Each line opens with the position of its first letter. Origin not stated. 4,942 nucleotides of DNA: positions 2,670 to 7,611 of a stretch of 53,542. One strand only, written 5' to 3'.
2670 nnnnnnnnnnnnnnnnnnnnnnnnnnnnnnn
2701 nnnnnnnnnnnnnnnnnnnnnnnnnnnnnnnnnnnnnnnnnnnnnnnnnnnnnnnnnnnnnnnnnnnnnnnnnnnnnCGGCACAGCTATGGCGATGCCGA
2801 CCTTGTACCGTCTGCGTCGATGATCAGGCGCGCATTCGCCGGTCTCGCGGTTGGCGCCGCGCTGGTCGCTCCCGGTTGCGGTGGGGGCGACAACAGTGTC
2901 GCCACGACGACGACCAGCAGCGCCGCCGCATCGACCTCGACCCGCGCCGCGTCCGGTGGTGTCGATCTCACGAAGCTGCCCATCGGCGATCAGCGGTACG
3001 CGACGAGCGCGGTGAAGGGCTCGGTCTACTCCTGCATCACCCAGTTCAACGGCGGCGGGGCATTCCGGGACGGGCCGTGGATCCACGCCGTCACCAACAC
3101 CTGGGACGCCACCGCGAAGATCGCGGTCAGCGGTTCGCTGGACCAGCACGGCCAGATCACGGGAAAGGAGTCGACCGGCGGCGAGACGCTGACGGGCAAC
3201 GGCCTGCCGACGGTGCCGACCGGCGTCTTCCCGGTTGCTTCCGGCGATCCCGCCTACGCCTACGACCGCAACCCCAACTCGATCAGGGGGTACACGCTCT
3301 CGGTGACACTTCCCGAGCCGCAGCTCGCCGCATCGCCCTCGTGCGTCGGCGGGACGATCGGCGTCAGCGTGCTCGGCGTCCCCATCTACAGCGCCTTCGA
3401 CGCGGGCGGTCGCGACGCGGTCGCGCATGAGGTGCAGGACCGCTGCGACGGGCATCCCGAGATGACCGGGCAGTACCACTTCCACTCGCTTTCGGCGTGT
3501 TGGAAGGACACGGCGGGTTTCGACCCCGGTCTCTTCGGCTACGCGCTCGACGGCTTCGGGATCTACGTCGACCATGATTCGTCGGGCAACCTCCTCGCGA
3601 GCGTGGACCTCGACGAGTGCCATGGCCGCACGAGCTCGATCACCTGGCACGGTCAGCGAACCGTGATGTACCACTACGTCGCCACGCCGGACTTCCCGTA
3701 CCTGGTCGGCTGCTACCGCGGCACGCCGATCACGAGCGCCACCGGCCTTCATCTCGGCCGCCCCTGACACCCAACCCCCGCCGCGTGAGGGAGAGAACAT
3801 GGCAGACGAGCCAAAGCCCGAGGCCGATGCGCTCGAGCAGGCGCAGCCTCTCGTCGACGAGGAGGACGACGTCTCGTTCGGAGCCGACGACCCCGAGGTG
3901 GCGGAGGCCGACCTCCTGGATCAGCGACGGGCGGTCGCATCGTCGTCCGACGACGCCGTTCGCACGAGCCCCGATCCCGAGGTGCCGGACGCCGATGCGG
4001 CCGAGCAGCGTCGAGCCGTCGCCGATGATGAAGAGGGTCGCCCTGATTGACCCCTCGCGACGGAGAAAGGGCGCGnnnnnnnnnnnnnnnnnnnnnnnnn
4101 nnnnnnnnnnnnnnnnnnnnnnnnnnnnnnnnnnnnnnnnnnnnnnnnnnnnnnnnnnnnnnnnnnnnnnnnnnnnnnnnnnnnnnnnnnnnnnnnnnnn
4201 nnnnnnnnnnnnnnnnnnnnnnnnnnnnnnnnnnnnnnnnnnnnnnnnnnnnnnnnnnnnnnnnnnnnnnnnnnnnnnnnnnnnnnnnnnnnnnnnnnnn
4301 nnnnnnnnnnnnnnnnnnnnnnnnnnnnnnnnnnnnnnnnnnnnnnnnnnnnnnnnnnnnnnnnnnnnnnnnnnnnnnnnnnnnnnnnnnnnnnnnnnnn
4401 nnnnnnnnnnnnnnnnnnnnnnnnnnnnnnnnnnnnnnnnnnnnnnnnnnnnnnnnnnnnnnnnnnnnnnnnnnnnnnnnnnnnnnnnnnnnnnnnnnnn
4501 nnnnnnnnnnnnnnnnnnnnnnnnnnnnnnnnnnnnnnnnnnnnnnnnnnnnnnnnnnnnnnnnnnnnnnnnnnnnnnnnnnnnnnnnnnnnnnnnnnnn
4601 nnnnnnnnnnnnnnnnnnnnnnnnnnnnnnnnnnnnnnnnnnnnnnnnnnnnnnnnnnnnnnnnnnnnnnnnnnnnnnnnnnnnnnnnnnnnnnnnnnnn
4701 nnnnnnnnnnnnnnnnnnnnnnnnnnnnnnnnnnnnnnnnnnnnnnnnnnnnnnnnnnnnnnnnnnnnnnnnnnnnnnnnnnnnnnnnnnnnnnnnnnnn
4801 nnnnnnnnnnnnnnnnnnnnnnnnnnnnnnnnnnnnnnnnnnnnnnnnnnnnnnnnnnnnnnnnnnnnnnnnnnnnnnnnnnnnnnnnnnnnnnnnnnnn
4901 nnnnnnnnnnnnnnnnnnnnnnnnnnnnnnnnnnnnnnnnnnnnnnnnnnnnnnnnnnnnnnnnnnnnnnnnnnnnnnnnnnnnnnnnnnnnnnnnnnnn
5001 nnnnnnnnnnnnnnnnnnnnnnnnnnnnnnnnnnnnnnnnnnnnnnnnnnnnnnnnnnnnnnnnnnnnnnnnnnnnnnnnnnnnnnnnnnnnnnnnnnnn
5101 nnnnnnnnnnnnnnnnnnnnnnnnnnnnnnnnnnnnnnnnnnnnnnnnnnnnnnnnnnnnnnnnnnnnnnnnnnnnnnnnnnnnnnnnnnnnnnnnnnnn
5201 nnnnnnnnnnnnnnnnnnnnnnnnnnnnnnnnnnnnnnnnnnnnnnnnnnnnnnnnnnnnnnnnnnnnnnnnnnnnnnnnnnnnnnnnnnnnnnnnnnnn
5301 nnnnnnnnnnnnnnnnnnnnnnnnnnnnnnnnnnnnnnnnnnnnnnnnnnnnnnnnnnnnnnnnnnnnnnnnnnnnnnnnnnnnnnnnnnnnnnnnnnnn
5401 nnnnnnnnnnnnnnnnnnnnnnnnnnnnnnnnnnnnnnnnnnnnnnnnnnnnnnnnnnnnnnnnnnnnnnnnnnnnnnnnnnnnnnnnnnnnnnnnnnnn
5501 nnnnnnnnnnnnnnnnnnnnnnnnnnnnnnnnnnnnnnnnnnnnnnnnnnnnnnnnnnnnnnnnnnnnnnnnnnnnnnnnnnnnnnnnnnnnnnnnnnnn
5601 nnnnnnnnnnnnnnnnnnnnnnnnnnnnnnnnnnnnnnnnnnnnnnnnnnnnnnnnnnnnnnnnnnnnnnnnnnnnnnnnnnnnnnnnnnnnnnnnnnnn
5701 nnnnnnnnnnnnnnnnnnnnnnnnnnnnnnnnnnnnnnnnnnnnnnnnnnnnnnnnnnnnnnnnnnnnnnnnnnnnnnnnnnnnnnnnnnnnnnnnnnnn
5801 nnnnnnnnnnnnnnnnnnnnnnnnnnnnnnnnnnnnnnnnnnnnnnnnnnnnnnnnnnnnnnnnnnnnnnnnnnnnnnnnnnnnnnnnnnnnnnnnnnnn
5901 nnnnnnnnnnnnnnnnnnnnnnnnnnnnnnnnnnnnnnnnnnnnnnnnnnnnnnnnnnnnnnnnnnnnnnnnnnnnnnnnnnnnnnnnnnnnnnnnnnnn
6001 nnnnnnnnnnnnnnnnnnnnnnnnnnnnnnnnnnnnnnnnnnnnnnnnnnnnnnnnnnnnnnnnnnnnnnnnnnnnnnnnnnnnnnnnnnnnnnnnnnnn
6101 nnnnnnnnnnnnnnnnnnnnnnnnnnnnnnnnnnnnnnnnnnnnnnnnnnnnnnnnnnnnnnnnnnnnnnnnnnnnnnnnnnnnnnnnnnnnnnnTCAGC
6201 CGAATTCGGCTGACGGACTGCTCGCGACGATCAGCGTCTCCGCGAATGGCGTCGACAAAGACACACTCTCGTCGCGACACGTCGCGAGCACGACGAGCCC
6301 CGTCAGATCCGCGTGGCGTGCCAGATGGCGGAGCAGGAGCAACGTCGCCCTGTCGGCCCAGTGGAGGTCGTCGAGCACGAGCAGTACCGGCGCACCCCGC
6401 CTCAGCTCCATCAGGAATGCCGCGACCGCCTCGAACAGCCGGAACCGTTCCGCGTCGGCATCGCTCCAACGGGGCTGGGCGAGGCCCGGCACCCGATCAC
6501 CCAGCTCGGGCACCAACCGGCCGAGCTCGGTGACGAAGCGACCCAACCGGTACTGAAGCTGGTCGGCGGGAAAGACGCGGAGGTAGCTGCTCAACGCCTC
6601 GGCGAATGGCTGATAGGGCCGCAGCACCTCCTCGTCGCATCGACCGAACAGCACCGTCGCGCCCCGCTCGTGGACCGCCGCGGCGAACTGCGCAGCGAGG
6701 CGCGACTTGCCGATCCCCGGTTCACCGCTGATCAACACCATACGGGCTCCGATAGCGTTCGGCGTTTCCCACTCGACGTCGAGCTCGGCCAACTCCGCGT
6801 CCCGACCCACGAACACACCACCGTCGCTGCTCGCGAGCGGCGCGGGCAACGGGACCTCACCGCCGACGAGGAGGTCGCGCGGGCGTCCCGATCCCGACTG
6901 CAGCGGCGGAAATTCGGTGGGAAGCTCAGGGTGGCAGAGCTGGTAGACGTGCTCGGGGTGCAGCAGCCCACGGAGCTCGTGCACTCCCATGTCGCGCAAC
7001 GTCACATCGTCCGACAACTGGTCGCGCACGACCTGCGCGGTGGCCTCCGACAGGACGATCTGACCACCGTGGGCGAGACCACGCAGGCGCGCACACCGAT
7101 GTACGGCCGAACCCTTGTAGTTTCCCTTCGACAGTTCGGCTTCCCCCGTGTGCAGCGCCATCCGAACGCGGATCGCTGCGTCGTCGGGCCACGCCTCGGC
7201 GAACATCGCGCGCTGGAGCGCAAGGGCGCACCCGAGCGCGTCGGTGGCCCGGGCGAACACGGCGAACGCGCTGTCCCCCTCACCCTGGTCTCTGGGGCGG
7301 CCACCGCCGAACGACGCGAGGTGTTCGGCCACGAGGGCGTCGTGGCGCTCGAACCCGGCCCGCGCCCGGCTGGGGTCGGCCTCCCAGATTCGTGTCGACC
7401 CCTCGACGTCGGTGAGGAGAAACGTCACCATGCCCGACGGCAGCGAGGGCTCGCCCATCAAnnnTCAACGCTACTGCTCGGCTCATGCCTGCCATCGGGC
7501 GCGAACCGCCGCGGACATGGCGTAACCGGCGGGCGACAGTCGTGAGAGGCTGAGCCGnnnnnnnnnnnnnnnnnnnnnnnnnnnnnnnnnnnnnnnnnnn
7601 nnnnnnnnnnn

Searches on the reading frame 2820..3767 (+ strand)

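Call 11: search_protein_families(library=pfam, proteins=[window:2820-3767:+], max_evalue=0.001)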
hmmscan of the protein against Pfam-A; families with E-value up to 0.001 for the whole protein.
window:2820-3767:+ (315 aa): 1 family
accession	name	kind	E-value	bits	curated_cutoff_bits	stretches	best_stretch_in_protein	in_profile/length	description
PF14240.11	YHYH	-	6.4e-14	52.8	25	2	199-252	51-110/193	YHYH protein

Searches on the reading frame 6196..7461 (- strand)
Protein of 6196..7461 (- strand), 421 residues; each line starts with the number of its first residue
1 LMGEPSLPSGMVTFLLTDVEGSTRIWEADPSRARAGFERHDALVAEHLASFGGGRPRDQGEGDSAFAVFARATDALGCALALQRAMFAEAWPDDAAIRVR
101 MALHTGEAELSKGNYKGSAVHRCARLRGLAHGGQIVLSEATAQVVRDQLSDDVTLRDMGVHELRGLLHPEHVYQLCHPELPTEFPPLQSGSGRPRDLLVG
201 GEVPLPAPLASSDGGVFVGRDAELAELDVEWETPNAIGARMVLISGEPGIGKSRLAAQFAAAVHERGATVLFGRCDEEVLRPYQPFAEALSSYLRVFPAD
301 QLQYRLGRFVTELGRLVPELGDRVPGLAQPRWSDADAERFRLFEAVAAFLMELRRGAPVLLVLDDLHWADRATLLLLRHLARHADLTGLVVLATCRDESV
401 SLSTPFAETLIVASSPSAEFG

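Call 11: search_protein_families(library=pfam, proteins=[window:6196-7461:-], max_evalue=0.001)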
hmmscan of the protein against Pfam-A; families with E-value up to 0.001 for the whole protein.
window:6196-7461:- (421 aa): 4 families
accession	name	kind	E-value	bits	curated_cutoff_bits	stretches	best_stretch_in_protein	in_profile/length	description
PF13191.12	AAA_16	-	1.1e-30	107.7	32.6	1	217-391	2-166/167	AAA ATPase domain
PF13401.12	AAA_22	-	6.7e-08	33.4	27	1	238-389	4-118/130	AAA domain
PF05729.18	NACHT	-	4.2e-05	23.9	26.7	0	240-267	1-28/167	NACHT domain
PF20720.3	nSTAND3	-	0.00014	22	27.2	1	240-271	18-49/155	Novel STAND NTPase 3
